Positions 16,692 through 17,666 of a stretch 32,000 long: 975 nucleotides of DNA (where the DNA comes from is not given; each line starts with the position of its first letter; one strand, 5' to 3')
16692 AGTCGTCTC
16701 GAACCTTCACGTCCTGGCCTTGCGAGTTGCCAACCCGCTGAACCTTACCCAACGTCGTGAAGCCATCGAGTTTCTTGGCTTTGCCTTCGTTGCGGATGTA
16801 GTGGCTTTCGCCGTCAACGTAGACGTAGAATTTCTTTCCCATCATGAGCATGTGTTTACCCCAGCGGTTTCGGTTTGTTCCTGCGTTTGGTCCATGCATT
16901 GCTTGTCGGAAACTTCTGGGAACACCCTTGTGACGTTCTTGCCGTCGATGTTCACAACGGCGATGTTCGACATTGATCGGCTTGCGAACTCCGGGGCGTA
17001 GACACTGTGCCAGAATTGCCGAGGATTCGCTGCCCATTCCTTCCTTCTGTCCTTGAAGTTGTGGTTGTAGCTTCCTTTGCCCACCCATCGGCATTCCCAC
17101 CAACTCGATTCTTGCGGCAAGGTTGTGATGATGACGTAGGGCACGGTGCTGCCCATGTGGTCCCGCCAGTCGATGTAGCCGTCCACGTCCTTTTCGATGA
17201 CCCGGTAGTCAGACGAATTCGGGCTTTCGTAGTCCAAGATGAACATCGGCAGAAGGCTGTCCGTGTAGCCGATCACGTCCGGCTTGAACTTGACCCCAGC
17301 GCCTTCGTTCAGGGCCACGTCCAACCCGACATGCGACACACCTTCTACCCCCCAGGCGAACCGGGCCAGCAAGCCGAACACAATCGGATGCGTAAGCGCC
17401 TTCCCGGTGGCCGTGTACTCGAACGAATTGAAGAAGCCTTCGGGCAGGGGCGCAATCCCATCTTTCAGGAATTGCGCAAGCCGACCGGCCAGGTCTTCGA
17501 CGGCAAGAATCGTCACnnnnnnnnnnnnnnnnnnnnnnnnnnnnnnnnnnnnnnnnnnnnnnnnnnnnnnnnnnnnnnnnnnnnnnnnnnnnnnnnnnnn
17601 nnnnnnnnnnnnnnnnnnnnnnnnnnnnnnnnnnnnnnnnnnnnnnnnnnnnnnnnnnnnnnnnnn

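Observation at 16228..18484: Tightly coupled operon: Cys/His-rich unknown, then a (split) unknown, then a NYN RNase - candidate uncharacterised defence or toxin module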

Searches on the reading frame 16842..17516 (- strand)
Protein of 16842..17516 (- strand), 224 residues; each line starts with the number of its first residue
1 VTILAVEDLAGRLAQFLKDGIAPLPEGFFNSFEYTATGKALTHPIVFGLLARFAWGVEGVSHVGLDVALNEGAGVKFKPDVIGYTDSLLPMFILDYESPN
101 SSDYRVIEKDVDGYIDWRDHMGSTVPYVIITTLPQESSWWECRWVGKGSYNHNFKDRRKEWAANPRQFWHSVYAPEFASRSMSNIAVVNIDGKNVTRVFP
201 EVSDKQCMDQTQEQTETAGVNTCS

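Call 3: search_protein_families(library=pfam, proteins=[window:16842-17516:-], max_evalue=1)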
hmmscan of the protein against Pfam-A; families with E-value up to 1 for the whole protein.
window:16842-17516:- (224 aa): 1 family
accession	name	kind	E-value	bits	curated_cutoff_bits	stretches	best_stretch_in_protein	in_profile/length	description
PF24828.1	DUF7713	-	0.21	11.6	24.1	0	97-130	5-37/68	Domain of unknown function (DUF7713)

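Call 4: search_protein_families(library=padloc, proteins=[window:16842-17516:-], max_evalue=1)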
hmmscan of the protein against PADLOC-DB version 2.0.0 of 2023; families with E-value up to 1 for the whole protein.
window:16842-17516:- (224 aa): 0 families

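Call 5: search_protein_families(library=ncbifam, proteins=[window:16842-17516:-], max_evalue=1)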
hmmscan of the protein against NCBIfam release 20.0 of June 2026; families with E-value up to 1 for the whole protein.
window:16842-17516:- (224 aa): 0 families

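Call 9: find_homologous_proteins(query=window:16842-17516:-)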
Query window:16842-17516:- (224 aa): 26 proteins with E <= 0.001 among 206 candidates.
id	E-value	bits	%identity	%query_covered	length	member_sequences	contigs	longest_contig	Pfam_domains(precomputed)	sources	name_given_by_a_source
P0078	3.3e-152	522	100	100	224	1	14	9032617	-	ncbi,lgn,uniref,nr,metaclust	ncbi:hypothetical protein GobsT_18260 [Gemmata obscuriglobus]|uniref:hypothetical protein n=1 Tax=Ge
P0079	2.0e-114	399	85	90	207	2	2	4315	-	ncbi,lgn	-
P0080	6.1e-109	381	80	90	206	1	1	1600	-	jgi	jgi:hypothetical protein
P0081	3.1e-105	369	77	91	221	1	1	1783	-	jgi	-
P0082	1.3e-103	363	77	89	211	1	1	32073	-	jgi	jgi:hypothetical protein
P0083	2.3e-100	353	75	88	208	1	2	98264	-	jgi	-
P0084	9.2e-99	348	73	88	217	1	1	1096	-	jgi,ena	-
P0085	1.6e-97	344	73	88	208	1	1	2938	-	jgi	jgi:hypothetical protein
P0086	2.8e-89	317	82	73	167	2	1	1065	-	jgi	jgi:hypothetical protein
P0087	1.8e-87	311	66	91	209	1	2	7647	-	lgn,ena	-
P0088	5.9e-79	283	78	68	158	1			-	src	-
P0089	4.8e-71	257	78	61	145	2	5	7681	-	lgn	-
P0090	3.4e-66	241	57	86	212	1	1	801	-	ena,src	-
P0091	1.2e-59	220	51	88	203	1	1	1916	-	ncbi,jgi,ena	-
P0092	5.9e-56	208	49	87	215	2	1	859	-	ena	-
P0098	1.1e-41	161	40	82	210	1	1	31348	-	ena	-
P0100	2.1e-38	150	43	81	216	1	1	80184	-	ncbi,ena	-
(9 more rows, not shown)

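Call 13: find_encoding_contigs(protein=P0083, flank=6000, max_places=2)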
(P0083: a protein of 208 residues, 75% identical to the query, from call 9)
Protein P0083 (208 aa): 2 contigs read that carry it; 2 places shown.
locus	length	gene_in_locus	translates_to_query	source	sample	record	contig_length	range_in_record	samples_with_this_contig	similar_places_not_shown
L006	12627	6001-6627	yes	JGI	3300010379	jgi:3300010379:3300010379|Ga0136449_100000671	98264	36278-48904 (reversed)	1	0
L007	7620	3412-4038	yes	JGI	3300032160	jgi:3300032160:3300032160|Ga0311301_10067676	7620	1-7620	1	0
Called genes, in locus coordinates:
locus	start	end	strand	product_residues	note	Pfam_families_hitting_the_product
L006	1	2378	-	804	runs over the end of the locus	-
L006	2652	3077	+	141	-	-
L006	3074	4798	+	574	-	PF13231:PMT_2 (weak)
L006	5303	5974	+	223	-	-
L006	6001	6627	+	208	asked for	-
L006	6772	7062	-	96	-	-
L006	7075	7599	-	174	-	-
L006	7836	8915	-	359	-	PF04754:Transposase_31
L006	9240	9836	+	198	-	PF02517:Rce1-like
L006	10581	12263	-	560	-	PF00920:ILVD_EDD_N, PF24877:ILV_EDD_C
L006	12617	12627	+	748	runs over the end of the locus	PF00753:Lactamase_B, PF19583:ODP (weak), PF23023:Anti-Pycsar_Apyc1 (faint), PF12706:Lactamase_B_2 (weak)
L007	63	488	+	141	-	-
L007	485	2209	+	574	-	PF13231:PMT_2 (weak)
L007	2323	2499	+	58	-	-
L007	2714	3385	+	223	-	-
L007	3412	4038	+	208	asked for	-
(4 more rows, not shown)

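Call 14: find_encoding_contigs(protein=P0100, flank=6000, max_places=2)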
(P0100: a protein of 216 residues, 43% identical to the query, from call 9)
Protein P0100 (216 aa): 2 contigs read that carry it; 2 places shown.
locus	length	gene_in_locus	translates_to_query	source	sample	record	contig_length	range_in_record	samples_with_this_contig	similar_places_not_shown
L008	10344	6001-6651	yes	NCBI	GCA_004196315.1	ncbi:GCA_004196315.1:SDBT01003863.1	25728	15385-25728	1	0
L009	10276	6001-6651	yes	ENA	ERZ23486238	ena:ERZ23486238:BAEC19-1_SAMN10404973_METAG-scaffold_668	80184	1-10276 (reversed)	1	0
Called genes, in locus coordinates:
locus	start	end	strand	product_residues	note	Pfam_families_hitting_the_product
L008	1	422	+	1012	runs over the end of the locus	PF04851:ResIII (weak)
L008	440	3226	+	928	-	PF01555:N6_N4_Mtase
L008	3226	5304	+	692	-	PF00580:UvrD-helicase, PF13245:AAA_19 (weak), PF13361:UvrD_C, PF13538:UvrD_C_2 (faint)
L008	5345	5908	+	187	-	-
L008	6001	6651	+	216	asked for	-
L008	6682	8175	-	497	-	-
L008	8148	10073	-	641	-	-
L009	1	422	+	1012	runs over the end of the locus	PF04851:ResIII (weak)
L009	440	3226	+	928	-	PF01555:N6_N4_Mtase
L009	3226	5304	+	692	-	PF00580:UvrD-helicase, PF13245:AAA_19 (weak), PF13361:UvrD_C, PF13538:UvrD_C_2 (faint)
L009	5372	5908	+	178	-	-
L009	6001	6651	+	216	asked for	-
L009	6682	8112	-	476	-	-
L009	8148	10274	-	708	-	?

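Call 15: find_encoding_contigs(protein=P0098, flank=6000, max_places=2)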
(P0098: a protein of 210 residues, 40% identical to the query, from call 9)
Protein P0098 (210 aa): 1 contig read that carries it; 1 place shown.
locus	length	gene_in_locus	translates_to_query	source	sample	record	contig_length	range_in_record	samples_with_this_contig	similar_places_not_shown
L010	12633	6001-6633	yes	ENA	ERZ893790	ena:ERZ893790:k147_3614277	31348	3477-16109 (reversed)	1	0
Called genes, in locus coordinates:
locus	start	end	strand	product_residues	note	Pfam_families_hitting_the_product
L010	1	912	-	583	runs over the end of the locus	PF19614:DUF6119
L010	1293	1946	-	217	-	PF00929:RNase_T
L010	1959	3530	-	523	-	PF09823:DUF2357, PF04411:PDDEXK_7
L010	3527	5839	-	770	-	PF13191:AAA_16 (weak)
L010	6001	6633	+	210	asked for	-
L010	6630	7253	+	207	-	-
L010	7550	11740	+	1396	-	PF13020:NOV_C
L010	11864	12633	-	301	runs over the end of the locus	-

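Call 29: find_related_loci(query=A2, collection=metagenome_contigs, flank=6000)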
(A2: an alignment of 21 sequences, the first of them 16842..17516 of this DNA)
Query A2 (224 aa) in metagenome_contigs; peptide patterns used: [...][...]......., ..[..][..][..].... (x = any residue, [..] = any of these).
79 stretches matched a pattern; 39 encode a relative of the query (tblastn E <= 1e-3); 39 distinct loci.
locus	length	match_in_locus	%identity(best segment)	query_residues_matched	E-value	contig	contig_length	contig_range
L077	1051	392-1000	73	4-200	2e-112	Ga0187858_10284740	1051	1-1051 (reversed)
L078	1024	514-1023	77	4-167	6e-95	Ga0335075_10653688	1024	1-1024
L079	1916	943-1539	51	4-201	5e-67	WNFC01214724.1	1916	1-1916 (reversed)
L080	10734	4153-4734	48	8-201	1e-58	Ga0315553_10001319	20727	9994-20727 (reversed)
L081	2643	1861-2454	44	5-201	4e-58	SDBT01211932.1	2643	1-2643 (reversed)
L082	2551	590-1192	44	1-201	1e-54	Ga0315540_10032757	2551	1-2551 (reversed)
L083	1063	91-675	44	4-198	5e-56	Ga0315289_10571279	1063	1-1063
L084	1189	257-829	41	8-200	4e-50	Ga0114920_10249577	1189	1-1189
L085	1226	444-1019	39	8-198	8e-50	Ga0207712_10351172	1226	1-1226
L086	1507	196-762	40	8-195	3e-48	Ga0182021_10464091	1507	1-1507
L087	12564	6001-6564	42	8-195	2e-46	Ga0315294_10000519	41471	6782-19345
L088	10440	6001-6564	40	9-195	2e-46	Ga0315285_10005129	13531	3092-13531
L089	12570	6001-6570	41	12-202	2e-45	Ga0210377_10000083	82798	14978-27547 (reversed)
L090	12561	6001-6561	40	13-198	2e-45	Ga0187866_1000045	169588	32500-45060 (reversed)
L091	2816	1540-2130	39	4-195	2e-45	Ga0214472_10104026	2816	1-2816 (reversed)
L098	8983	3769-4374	39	7-198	1e-43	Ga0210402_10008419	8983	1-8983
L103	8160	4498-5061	38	24-198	1e-41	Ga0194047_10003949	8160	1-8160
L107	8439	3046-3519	42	41-198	4e-39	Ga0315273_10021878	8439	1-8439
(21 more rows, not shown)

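Call 38: predict_structure(alignment_id=A2)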
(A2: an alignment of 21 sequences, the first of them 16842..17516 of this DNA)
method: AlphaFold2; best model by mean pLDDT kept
length: 224 residues; sequences in the alignment: 21
mean_pLDDT: 86.2   pTM: 0.84
mean pLDDT of the five models: 86.2, 85.8, 85.6, 84.4, 82.6
residues with pLDDT >= 90: 139; 70-90: 48; 50-70: 32; < 50: 5
segments of 3 or more residues with pLDDT < 50: none
pLDDT, mean of each block of 10 residues (from residue 1): 85 97 89 68 91 97 92 83 97 92 91 95 96 86 75 90 92 95 96 92 56 53 60
secondary structure, 60 per line:
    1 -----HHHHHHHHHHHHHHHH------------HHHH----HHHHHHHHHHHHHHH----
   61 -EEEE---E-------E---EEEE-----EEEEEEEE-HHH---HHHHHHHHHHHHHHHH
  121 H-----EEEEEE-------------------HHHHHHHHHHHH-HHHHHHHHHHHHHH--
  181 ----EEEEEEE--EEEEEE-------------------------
elements in order: H6-21 H34-37 H42-56 E62-65 E81-84 E90-97 H105-121 E127-132 H152-163 H165-178 E185-191 E194-199

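Call 41: fold_search(model_id=the predicted structure, library=pdb)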
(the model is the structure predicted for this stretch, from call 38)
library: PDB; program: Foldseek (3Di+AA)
matches with E <= 10: 335; with E <= 0.001: 0
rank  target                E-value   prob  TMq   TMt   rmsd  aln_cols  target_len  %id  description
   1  7lvv_D                2.7e-03  0.95  0.24  0.33   7.2       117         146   16  cryoEM structure DrdV-DNA complex (released 2021-03-17)
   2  7lo5_B                4.3e-03  0.99  0.29  0.08   6.4       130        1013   15  cryoEM structure DrdV-DNA complex (released 2021-03-17)
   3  7lo5_A                4.6e-03  0.94  0.25  0.08  10.2       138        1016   15  cryoEM structure DrdV-DNA complex (released 2021-03-17)
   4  7lo5_C                1.0e-02  0.94  0.28  0.08   7.3       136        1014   14  cryoEM structure DrdV-DNA complex (released 2021-03-17)
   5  7lvv_C                1.0e-02  0.85  0.25  0.35  10.5       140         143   15  cryoEM structure DrdV-DNA complex (released 2021-03-17)
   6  7lvv_B                1.2e-02  0.93  0.27  0.08   7.1       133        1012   14  cryoEM structure DrdV-DNA complex (released 2021-03-17)
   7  9ibq_A                3.6e-02  0.75  0.27  0.22   9.1       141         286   12  Structure of BstEII with DNA substrate (released 2026-03-04)
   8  7lo5_D                4.1e-02  0.84  0.28  0.08   6.9       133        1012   13  cryoEM structure DrdV-DNA complex (released 2021-03-17)
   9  7lvv_A                4.7e-02  0.82  0.28  0.08   6.6       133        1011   14  cryoEM structure DrdV-DNA complex (released 2021-03-17)
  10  9dou_A                5.0e-02  0.60  0.31  0.09  13.1       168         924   15  Taeniopygia guttata R2 retrotransposon (R2Tg) initiating target-primed reverse transcription (released 2025-05-21)
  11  9nl3_A                1.1e-01  0.33  0.30  0.08  17.9       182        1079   18  Structure of R2 retrotransposon protein from Taeniopygia guttata initiating target-primed reverse transcription (released 2025-06-18)
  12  2vld_B                1.3e-01  0.60  0.27  0.27   8.2       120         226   11  crystal structure of a repair endonuclease from Pyrococcus abyssi (released 2009-05-19)
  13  4cej_A                1.9e-01  0.08  0.19  0.05  16.2       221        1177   12  Crystal structure of AddAB-DNA-ADPNP complex at 3 Angstrom resolution (released 2014-03-12)
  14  6ut6_G                2.8e-01  0.14  0.20  0.15   8.8       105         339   10  Cryo-EM structure of the Escherichia coli McrBC complex (released 2020-10-21)
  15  9nl2_A                3.9e-01  0.25  0.27  0.07   8.5       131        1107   14  Structure of R2 retrotransposon protein from Platysternon megacephalum initiating target-primed reverse transcription (released 2025-06-18)
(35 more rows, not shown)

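Call 43: search_protein_families(library=pfam, proteins=[L090:3097-4236:+, L090:4237-5892:+, L090:6604-7188:-, L090:7285-8469:-, L107:3043-5163:+, L103:2755-4356:+, L098:4386-5285:+, L087:4845-5831:+, L008:5345-5908:+, L006:5303-5974:+], max_evalue=0.01)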
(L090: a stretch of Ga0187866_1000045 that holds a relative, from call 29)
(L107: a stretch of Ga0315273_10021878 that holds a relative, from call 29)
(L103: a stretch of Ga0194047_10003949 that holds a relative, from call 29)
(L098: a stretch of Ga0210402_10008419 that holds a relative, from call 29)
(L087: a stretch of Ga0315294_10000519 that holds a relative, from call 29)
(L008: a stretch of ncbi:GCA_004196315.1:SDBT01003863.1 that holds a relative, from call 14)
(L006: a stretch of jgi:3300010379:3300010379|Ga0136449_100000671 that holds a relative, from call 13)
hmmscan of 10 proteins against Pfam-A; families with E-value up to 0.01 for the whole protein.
L090:3097-4236:+ (379 aa): 2 families
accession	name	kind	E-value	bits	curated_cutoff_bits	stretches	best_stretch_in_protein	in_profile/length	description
PF13570.13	Beta-prop_ACSF4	-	2.6e-20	73.5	133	2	132-270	74-214/329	Beta-alanine-activating enzyme, beta-propeller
PF13360.13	PQQ_2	-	2.4e-14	54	27.6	1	210-339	3-130/233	Outer membrane protein assembly factor BamB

L090:4237-5892:+ (551 aa): 2 families
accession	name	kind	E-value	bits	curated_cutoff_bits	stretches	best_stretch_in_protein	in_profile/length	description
PF01808.24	AICARFT_IMPCHas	-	3.4e-103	345.8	25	1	152-484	1-310/311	AICARFT/IMPCHase bienzyme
PF02142.27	MGS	-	6e-27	94.1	24.1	1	32-146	1-93/94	MGS-like domain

L090:6604-7188:- (194 aa): 1 family
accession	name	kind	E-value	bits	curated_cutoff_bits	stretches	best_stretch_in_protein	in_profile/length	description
PF01797.21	Y1_Tnp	-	2.6e-06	28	23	1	25-147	6-120/121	Transposase IS200 like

L090:7285-8469:- (394 aa): 3 families
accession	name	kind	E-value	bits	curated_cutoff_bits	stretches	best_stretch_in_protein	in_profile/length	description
PF02773.21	S-AdoMet_synt_C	-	6.8e-65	217.6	25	1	242-381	1-138/138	S-adenosylmethionine synthetase, C-terminal domain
PF02772.21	S-AdoMet_synt_M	-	9.1e-48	161.8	29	1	123-240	1-120/120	S-adenosylmethionine synthetase, central domain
PF00438.25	S-AdoMet_synt_N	-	5.3e-43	146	33.1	1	11-108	2-99/99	S-adenosylmethionine synthetase, N-terminal domain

L107:3043-5163:+ (706 aa): 0 families

L103:2755-4356:+ (533 aa): 9 families
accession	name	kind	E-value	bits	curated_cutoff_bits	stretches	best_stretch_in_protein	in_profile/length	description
PF13646.12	HEAT_2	-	2.1e-46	156.6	27.7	5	323-395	14-85/88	HEAT repeats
PF03130.22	HEAT_PBS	-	6.5e-33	109.9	20.9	3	215-239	1-25/27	PBS lyase HEAT-like repeat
PF02985.28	HEAT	-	2.7e-14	52.4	23.5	0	311-337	2-28/31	HEAT repeat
PF13513.12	HEAT_EZ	-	1.9e-07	31.9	27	0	347-367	35-55/55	HEAT-like repeat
PF00514.29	Arm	-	2.1e-06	28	20.6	0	277-303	13-37/41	Armadillo/beta-catenin-like repeat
PF01347.28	Vitellogenin_N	-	1.2e-05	24.6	24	0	440-498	458-515/590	Lipoprotein amino terminal region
PF11791.14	Aconitase_B_N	-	0.00085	19.8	25.8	0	354-391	77-114/153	Aconitate B N-terminal domain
PF12717.13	Cnd1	-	0.0011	19.4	26.4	0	342-369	23-50/162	non-SMC mitotic condensation complex subunit 1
PF01602.26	Adaptin_N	-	0.0022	17.1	37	0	325-367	95-141/524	Adaptin N terminal region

L098:4386-5285:+ (299 aa): 0 families

L087:4845-5831:+ (328 aa): 1 family
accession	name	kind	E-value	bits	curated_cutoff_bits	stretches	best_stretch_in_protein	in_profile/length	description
PF01979.26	Amidohydro_1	-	6.8e-05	22.7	25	1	3-91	3-90/345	Amidohydrolase family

L008:5345-5908:+ (187 aa): 10 families
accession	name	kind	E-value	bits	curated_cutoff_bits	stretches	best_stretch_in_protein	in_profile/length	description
PF13118.11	DUF3972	-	0.0006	20.7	26.2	1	27-66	69-108/125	Protein of unknown function (DUF3972)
PF07445.17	PriC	-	0.0017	18.7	23.3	1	45-113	45-115/174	Primosomal replication protein priC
PF18319.7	Zn_ribbon_PriA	-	0.002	18.5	26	1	132-148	1-17/27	PriA DNA helicase Cys-rich region (CRR) domain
PF11802.13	CENP-K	-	0.0022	18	27.2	1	39-123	42-127/263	Centromere-associated protein K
PF04356.17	DUF489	-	0.0035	17.8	26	1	21-89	75-138/192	Protein of unknown function (DUF489)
PF13166.12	AAA_13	-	0.0056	15.9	36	1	38-129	378-462/713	AAA domain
PF19745.5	FUT8_N_cat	-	0.0059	15.9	27.6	1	15-124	8-117/499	Alpha-(1,6)-fucosyltransferase N- and catalytic domains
PF11740.13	KfrA_N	-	0.0065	17.6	26.1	0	29-119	20-112/113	Plasmid replication region DNA-binding N-term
PF25014.1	NET2A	-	0.0082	16.5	33.1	1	36-121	146-233/235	NET2A-like domain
PF07361.16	Cytochrom_B562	-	0.0097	16.9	30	0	40-121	17-95/102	Cytochrome b562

L006:5303-5974:+ (223 aa): 0 families

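Call 45: find_encoding_contigs(protein=P0079, flank=6000, max_places=2)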
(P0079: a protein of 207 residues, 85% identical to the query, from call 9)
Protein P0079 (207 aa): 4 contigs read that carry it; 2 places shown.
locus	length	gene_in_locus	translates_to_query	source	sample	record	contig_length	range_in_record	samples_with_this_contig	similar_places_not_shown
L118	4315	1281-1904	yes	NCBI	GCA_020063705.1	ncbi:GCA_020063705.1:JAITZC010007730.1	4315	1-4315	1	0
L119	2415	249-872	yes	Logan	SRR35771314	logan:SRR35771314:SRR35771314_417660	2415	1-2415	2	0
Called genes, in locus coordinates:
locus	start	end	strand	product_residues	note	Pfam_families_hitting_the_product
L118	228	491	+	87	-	-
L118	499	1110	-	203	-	PF05724:TPMT, PF13489:Methyltransf_23, PF01209:Ubie_methyltran, PF02353:CMAS, PF13649:Methyltransf_25, PF13847:Methyltransf_31, PF08241:Methyltransf_11, PF08242:Methyltransf_12, +2 more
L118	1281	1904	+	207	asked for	-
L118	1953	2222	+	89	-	-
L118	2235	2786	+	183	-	-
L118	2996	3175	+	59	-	-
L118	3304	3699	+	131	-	PF03073:TspO_MBR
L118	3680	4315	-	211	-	?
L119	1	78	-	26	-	?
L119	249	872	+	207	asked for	-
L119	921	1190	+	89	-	-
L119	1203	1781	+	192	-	-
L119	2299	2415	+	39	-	?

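Call 46: find_encoding_contigs(protein=P0082, flank=6000, max_places=2)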
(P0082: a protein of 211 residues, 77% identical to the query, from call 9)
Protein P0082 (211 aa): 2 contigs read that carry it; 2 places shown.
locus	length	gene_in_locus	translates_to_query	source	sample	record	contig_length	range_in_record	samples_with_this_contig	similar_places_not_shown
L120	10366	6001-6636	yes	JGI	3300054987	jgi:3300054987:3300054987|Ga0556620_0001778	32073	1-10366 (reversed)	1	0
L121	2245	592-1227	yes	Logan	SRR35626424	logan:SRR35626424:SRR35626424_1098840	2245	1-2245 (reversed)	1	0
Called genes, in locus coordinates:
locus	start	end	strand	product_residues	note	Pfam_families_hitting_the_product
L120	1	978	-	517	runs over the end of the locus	PF18145:SAVED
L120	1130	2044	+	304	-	PF26109:WHD_BrxR, PF13280:WYL, PF26107:BrxR_CTD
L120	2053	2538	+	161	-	-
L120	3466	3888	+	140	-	-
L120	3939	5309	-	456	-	PF01609:DDE_Tnp_1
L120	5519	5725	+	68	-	-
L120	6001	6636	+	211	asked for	-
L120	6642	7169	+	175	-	-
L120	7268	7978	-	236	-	-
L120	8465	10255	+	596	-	PF00078:RVT_1, PF01348:Intron_maturas2, PF21368:AI2M-like_HNH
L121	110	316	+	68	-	-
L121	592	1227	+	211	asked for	-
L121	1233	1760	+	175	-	-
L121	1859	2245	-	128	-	?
